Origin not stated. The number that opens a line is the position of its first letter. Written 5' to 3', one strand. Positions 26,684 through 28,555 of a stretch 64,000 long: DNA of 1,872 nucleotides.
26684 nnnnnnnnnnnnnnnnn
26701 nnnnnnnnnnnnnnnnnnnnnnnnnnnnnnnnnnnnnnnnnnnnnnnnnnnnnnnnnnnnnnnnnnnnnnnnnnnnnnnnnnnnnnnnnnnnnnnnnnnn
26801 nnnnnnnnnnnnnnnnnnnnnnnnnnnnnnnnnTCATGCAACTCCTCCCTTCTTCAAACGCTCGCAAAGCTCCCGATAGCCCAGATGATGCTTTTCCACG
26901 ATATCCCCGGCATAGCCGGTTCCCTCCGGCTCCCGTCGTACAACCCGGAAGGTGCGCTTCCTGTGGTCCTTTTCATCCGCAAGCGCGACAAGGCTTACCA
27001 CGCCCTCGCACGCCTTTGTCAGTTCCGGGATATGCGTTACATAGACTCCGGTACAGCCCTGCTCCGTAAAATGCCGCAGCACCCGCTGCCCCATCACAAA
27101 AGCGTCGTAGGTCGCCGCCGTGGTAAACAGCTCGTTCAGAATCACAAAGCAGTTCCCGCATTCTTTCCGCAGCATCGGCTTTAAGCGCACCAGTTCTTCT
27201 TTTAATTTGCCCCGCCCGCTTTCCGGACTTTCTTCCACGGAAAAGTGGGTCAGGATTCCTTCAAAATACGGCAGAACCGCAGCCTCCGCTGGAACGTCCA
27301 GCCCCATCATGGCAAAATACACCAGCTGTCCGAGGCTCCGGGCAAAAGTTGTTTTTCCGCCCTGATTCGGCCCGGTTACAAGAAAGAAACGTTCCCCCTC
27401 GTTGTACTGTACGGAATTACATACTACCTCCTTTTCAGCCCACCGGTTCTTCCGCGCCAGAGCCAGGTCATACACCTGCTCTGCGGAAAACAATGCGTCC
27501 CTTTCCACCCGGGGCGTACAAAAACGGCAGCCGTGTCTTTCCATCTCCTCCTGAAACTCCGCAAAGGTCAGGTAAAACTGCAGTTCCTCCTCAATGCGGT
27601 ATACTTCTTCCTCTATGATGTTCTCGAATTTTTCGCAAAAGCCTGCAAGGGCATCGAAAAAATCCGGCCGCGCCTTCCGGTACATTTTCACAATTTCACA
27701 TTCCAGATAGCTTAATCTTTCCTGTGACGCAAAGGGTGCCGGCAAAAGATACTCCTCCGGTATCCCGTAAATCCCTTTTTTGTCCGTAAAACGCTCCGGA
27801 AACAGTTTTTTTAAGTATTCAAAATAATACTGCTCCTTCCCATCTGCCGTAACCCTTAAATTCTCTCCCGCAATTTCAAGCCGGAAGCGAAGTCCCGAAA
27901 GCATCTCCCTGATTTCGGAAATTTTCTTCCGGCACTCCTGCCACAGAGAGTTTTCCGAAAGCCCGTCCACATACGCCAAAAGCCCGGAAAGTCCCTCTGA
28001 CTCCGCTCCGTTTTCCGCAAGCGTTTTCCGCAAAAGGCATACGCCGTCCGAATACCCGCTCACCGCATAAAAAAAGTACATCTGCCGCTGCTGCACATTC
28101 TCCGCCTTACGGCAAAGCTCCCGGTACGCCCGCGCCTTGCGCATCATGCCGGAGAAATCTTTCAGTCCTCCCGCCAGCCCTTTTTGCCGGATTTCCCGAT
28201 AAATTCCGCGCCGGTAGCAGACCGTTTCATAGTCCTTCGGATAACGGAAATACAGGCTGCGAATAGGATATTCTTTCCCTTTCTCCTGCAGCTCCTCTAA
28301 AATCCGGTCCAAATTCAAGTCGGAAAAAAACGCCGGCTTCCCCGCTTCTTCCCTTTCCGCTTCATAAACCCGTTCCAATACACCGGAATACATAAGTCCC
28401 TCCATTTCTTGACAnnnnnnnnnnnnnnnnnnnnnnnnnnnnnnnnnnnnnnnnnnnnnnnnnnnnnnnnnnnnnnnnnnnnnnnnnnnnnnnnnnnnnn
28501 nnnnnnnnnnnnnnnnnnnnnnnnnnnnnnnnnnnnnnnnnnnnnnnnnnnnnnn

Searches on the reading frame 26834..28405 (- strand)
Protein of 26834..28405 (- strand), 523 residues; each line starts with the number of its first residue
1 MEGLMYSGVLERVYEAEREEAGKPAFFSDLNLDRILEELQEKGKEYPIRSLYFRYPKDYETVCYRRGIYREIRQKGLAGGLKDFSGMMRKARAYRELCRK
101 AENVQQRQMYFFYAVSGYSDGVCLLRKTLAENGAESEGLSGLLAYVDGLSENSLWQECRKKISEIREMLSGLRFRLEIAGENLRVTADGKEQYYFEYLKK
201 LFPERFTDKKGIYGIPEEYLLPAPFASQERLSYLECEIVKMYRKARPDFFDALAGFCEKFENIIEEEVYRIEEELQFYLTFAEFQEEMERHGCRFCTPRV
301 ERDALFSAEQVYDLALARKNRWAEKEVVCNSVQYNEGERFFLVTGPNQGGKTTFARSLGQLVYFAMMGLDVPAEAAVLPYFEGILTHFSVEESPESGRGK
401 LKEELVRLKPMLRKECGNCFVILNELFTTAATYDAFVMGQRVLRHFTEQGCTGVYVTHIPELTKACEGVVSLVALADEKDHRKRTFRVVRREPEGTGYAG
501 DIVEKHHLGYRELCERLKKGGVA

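Call 3: search_protein_families(library=pfam, proteins=[window:26834-28405:-], max_evalue=0.1)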
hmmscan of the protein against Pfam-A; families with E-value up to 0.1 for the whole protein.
window:26834-28405:- (523 aa): 3 families
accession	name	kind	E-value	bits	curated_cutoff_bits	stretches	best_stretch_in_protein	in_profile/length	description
PF00488.27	MutS_V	-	9.2e-19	68.6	30.2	1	342-474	2-135/188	MutS domain V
PF13514.12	AAA_27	-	0.015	15.3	22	1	334-363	21-51/206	AAA domain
PF13401.12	AAA_22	-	0.052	14.3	27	0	337-401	4-71/130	AAA domain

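Call 4: search_protein_families(library=ncbifam, proteins=[window:26834-28405:-], max_evalue=0.1)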
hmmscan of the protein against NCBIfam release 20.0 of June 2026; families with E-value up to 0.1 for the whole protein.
window:26834-28405:- (523 aa): 4 families
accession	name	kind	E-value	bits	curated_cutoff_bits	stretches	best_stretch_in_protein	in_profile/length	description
TIGR01070.1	mutS1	equivalog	5.5e-19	68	641.7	1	324-470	578-725/840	DNA mismatch repair protein MutS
NF003810.1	PRK05399.1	equivalog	6.9e-19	68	480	1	294-467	559-733/793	DNA mismatch repair protein MutS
NF052383.1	ATPase_KamC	equivalog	2.6e-16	59.5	300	1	249-464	226-433/508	lysine 5,6-aminomutase reactivase ATPase KamC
TIGR01069.2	mutS2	equivalog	8.3e-14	50.9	400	1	269-463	268-453/790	endonuclease MutS2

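Call 5: search_protein_families(library=padloc, proteins=[window:26834-28405:-], max_evalue=0.1)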
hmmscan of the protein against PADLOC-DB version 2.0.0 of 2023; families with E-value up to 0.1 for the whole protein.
window:26834-28405:- (523 aa): 2 families
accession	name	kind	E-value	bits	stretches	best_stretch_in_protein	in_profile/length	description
PDLC04790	PDC-S01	-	0.027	11.2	1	336-375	25-64/422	-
PDLC04140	mad8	-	0.044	11.3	1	329-358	19-47/314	mads_8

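Call 10: search_solved_structures(query=window:26834-28405:-, max_evalue=0.01)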
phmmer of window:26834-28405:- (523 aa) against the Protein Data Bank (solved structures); distinct sequences matched with E-value up to 0.01: 37.
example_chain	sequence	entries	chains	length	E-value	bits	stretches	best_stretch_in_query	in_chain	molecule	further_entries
3thw_B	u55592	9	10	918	3.5e-16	62.3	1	309-463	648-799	DNA mismatch repair protein Msh3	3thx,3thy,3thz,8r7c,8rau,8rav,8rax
8r7v_B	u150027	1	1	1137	5e-16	61.7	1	309-463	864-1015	DNA mismatch repair protein Msh3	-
8olx_B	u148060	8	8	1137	5e-16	61.7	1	309-463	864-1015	DNA mismatch repair protein Msh3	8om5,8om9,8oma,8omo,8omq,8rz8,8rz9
7vuf_B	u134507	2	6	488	7.5e-16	61.2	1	326-471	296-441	Endonuclease MutS2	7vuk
8rb1_B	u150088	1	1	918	9.1e-16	60.9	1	309-463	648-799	DNA mismatch repair protein Msh3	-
8r7e_B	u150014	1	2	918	1.3e-15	60.4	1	309-463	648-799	DNA mismatch repair protein Msh3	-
8rz7_B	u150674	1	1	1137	1.8e-15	59.9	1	309-463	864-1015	DNA mismatch repair protein Msh3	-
8raw_B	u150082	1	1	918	3.3e-15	59.1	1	309-463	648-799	DNA mismatch repair protein Msh3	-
8raz_B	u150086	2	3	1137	3.4e-15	59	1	309-463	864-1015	DNA mismatch repair protein Msh3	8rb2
8r7c_A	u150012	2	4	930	4e-14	55.5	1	328-467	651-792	DNA mismatch repair protein Msh2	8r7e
2o8b_A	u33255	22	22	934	4e-14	55.5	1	328-467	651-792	DNA mismatch repair protein Msh2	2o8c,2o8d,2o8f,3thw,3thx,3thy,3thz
2o8e_A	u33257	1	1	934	4e-14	55.5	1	328-467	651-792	DNA mismatch repair protein Msh2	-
8rb1_A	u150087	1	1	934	1e-13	54.1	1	328-467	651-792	DNA mismatch repair protein Msh2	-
8raz_A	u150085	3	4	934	2.7e-13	52.7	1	328-467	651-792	DNA mismatch repair protein Msh2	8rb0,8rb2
8rax_A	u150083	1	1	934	3.7e-13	52.3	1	328-467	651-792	DNA mismatch repair protein Msh2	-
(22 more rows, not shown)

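Call 23: find_homologous_proteins(query=window:26834-28405:-, max_evalue=0.00001)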
Query window:26834-28405:- (523 aa): 1916 proteins with E <= 0.00001 among 8000 candidates; the best 120 are listed.
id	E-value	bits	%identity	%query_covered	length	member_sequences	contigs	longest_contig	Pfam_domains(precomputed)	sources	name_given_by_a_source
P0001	5.6e-249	845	74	99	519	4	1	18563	PF00488.28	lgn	-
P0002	2.3e-244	830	73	99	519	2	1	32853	PF00488.28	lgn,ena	-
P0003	4.9e-241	819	72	99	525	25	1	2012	PF00488.28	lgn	-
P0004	5.2e-229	779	68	99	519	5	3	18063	PF00488.28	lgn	-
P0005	9.6e-228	775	67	99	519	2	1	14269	PF00488.28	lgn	-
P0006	1.7e-227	774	67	99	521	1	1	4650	PF00488.28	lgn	-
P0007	3.9e-224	763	67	99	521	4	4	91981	PF00488.28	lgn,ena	-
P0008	5.8e-222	756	66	99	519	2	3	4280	PF00488.28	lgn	-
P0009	2.7e-220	751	65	99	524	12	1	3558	PF00488.28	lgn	-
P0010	4.4e-218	743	65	99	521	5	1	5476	PF00488.28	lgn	-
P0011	5.7e-218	743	65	99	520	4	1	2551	PF00488.28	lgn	-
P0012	9.3e-218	742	65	99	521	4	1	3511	PF00488.28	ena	-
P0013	3.2e-217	740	64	99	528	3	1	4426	PF00488.28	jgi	-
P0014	7.6e-217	739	65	99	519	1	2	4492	PF00488.28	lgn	-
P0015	1.7e-216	738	64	99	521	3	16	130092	PF00488.28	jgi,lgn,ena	-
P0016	1.8e-216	738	65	99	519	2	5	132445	PF00488.28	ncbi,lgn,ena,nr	ncbi:MAG: hypothetical protein IJZ55_08050 [Lachnospiraceae bacterium]|nr:hypothetical protein [Lach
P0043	1.3e-153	531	51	97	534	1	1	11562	PF00488.28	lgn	-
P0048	1.9e-145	504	49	94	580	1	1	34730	PF00488.28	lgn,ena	-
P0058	7.4e-122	426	43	98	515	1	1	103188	PF00488.28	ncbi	-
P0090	2.1e-111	391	42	96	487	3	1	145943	PF00488.28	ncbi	-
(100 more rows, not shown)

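Call 24: find_encoding_contigs(protein=P0016, flank=8000, max_places=2)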
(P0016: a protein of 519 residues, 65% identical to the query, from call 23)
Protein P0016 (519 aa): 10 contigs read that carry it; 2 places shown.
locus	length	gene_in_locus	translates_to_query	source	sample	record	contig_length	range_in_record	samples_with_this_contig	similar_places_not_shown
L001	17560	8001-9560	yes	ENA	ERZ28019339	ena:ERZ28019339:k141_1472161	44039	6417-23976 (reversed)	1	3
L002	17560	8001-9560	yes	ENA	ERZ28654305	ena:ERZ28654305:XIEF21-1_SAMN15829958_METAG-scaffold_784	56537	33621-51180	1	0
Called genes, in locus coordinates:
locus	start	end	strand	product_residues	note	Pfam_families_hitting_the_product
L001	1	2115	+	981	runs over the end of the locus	PF00005:ABC_tran, PF02687:FtsX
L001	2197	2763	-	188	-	PF01381:HTH_3, PF12844:HTH_19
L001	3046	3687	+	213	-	-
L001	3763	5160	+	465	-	PF01145:Band_7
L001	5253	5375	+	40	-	-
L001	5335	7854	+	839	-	PF06733:DEAD_2, PF13307:Helicase_C_2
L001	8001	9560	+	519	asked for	PF00488:MutS_V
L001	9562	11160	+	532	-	PF00488:MutS_V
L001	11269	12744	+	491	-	PF00370:FGGY_N, PF02782:FGGY_C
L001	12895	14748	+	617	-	PF08757:CotH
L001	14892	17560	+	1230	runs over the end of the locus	PF07944:Beta-AFase-like_GH127_cat, PF20736:Glyco_hydro127M, PF01183:Glyco_hydro_25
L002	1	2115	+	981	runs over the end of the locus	PF00005:ABC_tran, PF02687:FtsX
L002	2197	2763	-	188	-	PF01381:HTH_3, PF12844:HTH_19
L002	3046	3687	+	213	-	-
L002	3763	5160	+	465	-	PF01145:Band_7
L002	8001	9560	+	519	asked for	PF00488:MutS_V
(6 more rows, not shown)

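Call 25: find_encoding_contigs(protein=P0058, flank=8000, max_places=2)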
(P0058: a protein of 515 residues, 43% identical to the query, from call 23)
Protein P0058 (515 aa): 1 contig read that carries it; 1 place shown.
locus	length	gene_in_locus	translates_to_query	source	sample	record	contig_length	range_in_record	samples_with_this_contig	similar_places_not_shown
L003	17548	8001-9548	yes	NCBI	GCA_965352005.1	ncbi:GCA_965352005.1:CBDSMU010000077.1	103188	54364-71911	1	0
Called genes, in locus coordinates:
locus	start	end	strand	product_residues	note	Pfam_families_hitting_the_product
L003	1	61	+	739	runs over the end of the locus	PF14498:Glyco_hyd_65N_2, PF22124:Glyco_hydro_95_cat, PF21307:Glyco_hydro_95_C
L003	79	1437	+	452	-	PF01120:Alpha_L_fucos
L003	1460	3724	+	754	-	PF01055:Glyco_hydro_31_2nd, PF21365:Glyco_hydro_31_3rd, PF17137:DUF5110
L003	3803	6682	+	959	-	PF00497:SBP_bac_3 (weak), PF00990:GGDEF, PF00563:EAL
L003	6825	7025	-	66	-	PF00313:CSD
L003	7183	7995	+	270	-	PF10086:YhfC (weak)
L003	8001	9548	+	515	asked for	PF00488:MutS_V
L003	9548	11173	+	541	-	PF00488:MutS_V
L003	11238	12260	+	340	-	PF07451:SpoVAD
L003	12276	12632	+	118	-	PF03862:SpoVAC_SpoVAEB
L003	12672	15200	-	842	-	PF00912:Transgly, PF00905:Transpeptidase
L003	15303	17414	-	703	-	PF00884:Sulfatase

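Call 26: find_encoding_contigs(protein=P0090, flank=8000, max_places=2)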
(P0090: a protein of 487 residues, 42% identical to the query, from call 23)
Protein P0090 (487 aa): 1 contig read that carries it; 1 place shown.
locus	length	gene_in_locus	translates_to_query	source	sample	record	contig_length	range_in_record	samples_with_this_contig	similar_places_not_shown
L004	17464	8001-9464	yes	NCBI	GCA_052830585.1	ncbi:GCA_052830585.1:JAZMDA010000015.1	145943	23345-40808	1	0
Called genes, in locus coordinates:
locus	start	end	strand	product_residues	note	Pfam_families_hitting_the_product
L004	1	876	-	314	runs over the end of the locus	PF01699:Na_Ca_ex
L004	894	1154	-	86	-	PF19668:DUF6171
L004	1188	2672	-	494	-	PF22848:ASD1_dom, PF06964:Alpha-L-AF_C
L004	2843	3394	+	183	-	PF01965:DJ-1_PfpI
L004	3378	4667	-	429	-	PF01235:Na_Ala_symp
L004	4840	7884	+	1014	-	PF00990:GGDEF, PF00563:EAL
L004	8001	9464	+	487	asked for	PF00488:MutS_V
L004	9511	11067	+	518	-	PF00488:MutS_V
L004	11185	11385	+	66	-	PF00269:SASP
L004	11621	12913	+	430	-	PF05697:Trigger_N, PF00254:FKBP_C, PF05698:Trigger_C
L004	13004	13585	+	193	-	PF00574:CLP_protease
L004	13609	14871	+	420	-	PF06689:zf-C4_ClpX, PF00493:MCM (weak), PF01078:Mg_chelatase (faint), PF05496:RuvB_N (weak), PF00004:AAA, PF07724:AAA_2, PF07728:AAA_5 (weak), PF10431:ClpB_D2-small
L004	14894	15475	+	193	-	PF03193:RsgA_GTPase (weak), PF01926:MMR_HSR1, PF02421:FeoB_N, PF00350:Dynamin_N (faint)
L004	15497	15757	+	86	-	PF01337:Barstar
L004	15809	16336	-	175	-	PF14277:DUF4364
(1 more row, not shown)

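Call 28: find_related_loci(query=A1, collection=genome_contigs, flank=10000)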
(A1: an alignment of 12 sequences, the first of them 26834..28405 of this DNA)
Query A1 (523 aa) in genome_contigs; peptide patterns used: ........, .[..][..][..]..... (x = any residue, [..] = any of these).
600 stretches matched a pattern (row limit reached: there are more); 590 encode a relative of the query (tblastn E <= 1e-3); the best 80 are kept; 80 distinct loci.
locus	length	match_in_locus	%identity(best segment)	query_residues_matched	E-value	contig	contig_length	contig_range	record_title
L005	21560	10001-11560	71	2-522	0e+0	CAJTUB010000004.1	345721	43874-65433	MAG TPA_asm: uncultured Lachnospiraceae bacterium isolate MGBC108918 genome assembly, contig: MGBC108918.4, whole genome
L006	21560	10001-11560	68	4-523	0e+0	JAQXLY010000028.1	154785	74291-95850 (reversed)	MAG: Lachnospiraceae bacterium isolate SUG1314 k141_355523, whole genome shotgun sequence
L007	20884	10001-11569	64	2-523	0e+0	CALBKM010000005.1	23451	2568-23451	MAG TPA_asm: uncultured Clostridia bacterium isolate SRR6425825_bin.43_CONCOCT_v1.1_MAG genome assembly, contig: ERZ1767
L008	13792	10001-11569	62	2-523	0e+0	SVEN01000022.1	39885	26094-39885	MAG: Lachnospiraceae bacterium isolate SIG307 NODE_21912_length_39885_cov_7.472257, whole genome shotgun sequence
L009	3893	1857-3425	62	2-523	0e+0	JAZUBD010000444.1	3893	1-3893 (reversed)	MAG: Lachnospiraceae bacterium isolate T1900045317_YK20190006.MAGScoT_cleanbin_000123 SGB_6323_k141_584850, whole genome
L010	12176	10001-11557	61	5-523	0e+0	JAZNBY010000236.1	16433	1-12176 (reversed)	MAG: Lachnospiraceae bacterium isolate T1900044739_TS20190205.MAGScoT_cleanbin_000057 SGB_2038_k141_1104348, whole genom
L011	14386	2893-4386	42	4-517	5e-121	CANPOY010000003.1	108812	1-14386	MAG TPA_asm: uncultured Lachnospiraceae bacterium isolate SRR15730520_bin.44_metawrap_v1.3_MAG genome assembly, contig:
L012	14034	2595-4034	44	23-517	2e-120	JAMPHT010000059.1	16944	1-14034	MAG: Bacillota bacterium isolate NALB_7961_10 Scaffold_#59__SCF_059___16944_bp, whole genome shotgun sequence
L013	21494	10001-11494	43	4-517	5e-118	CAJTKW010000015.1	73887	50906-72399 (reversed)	MAG TPA_asm: uncultured Acetatifactor sp. isolate MGBC100080 genome assembly, contig: MGBC100080.15, whole genome shotgu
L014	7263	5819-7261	43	17-512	4e-118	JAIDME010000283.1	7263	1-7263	MAG: Acetatifactor sp. isolate SC0339_S6_7 SC0339_S6_7_contig_283, whole genome shotgun sequence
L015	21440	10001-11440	43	21-517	2e-115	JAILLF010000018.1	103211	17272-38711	MAG: Acetatifactor sp. isolate RUI221 k141_2311649_flag=0_multi=65.8873_len=103211, whole genome shotgun sequence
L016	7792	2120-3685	42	24-519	3e-114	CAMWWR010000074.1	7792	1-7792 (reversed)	MAG TPA_asm: uncultured Clostridia bacterium isolate SRR14411325_bin.4_metawrap_v1.3_MAG genome assembly, contig: NODE.1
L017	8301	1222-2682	41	26-517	6e-113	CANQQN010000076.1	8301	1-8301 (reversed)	MAG: uncultured Lachnospiraceae bacterium isolate Lapin-010__bin5 genome assembly, contig: Lapin-010__NODE_3438_length_8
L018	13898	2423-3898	41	10-517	2e-112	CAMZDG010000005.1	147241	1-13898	MAG TPA_asm: uncultured Lachnospiraceae bacterium isolate SRR10912535_bin.72_metaWRAP_v1.3_MAG genome assembly, contig:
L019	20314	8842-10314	43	24-519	7e-112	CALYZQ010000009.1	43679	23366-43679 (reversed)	MAG: uncultured Lachnospiraceae bacterium isolate SRR14474045_bin.11_metaWRAP_v1.3_MAG genome assembly, contig: ERZ94240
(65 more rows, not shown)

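Call 45: search_dna_similar(query=window:26834-28405:-, collection=plasmids, mode=protein, max_evalue=1e-10, max_rows=25)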
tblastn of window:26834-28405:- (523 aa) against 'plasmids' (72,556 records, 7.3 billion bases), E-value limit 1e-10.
Records with a match: 67; places in all: 95; records where one place covers at least 80% of the query: 45.
Best place of each record, by identity: <60% 67.
By first word of the organism name: Klebsiella 18; Rhodococcus 6; Citrobacter 6; Enterobacter 5; Sinorhizobium 4; Burkholderia 3; Salmonella 2; Caballeronia 2; Listeria 2; Bacillus 2; and 16 more.
By predicted mobility (MOB-suite, as given by PLSDB): non-mobilizable 28; conjugative 22; mobilizable 17.
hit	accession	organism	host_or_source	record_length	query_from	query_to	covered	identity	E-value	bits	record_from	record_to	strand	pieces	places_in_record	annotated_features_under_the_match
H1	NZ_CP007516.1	Rubrobacter radiotolerans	-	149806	2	519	98%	32.2%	8e-62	264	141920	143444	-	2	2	hypothetical protein (x3)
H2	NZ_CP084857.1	Klebsiella pneumoniae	Homo sapiens,Whole organism,feces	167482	23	520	95%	31.1%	5e-63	230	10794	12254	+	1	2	DNA mismatch repair protein MutS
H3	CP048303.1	Salmonella enterica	food,ground turkey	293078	23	520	95%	31.0%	2e-61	226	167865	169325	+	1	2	DNA mismatch repair protein MutS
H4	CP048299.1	Salmonella enterica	food,ground turkey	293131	23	520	95%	31.0%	2e-61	226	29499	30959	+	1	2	DNA mismatch repair protein MutS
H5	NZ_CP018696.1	Klebsiella pneumoniae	Homo sapiens,abdominal drain fluid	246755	23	520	95%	30.8%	2e-60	223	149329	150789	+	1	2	DNA mismatch repair protein MutS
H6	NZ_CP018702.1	Klebsiella pneumoniae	Homo sapiens,abdominal drainage fluid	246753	23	520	95%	30.8%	2e-60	223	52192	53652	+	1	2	DNA mismatch repair protein MutS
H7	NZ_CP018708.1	Klebsiella pneumoniae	Homo sapiens,nasal swab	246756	23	520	95%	30.8%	2e-60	223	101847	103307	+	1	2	DNA mismatch repair protein MutS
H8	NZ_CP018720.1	Klebsiella pneumoniae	Homo sapiens,anal swab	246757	23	520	95%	30.8%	2e-60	223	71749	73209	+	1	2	DNA mismatch repair protein MutS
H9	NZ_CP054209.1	Rhodococcus qingshengii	cell culture,carbendazim contaminated ...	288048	20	516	95%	30.9%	9e-66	238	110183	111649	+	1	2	DNA mismatch repair protein MutS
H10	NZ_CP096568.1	Rhodococcus qingshengii JCM 15477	sandy loam,soil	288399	20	516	95%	30.9%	9e-66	238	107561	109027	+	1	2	DNA mismatch repair protein MutS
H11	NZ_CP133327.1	Rhodococcus sp. DN22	-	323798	20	516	95%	30.9%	9e-66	238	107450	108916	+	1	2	DNA mismatch repair protein MutS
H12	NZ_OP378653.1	Klebsiella pneumoniae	-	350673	23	520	95%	30.6%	9e-61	224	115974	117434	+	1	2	DNA mismatch repair protein MutS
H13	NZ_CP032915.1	Enterobacter roggenkampii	Homo sapiens,single culture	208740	23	520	95%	30.6%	9e-63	229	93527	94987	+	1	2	DNA mismatch repair protein MutS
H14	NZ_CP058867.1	Klebsiella pneumoniae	Stanley WWTPs_42 WWTPs effluent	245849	23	520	95%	30.6%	9e-63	229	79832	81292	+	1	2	DNA mismatch repair protein MutS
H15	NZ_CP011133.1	Citrobacter amalonaticus Y19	single cell,Anaerobic digester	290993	23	520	95%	30.6%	9e-63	229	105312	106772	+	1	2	DNA mismatch repair protein MutS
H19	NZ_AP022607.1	Mycobacterium branderi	-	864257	24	519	95%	30.1%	1e-56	308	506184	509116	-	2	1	hypothetical protein | DNA mismatch repair protein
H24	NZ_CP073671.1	Burkholderia cenocepacia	Homo sapiens,blood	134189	20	517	95%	29.6%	7e-58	298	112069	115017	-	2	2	DNA mismatch repair protein MutS | hypothetical protein (x2)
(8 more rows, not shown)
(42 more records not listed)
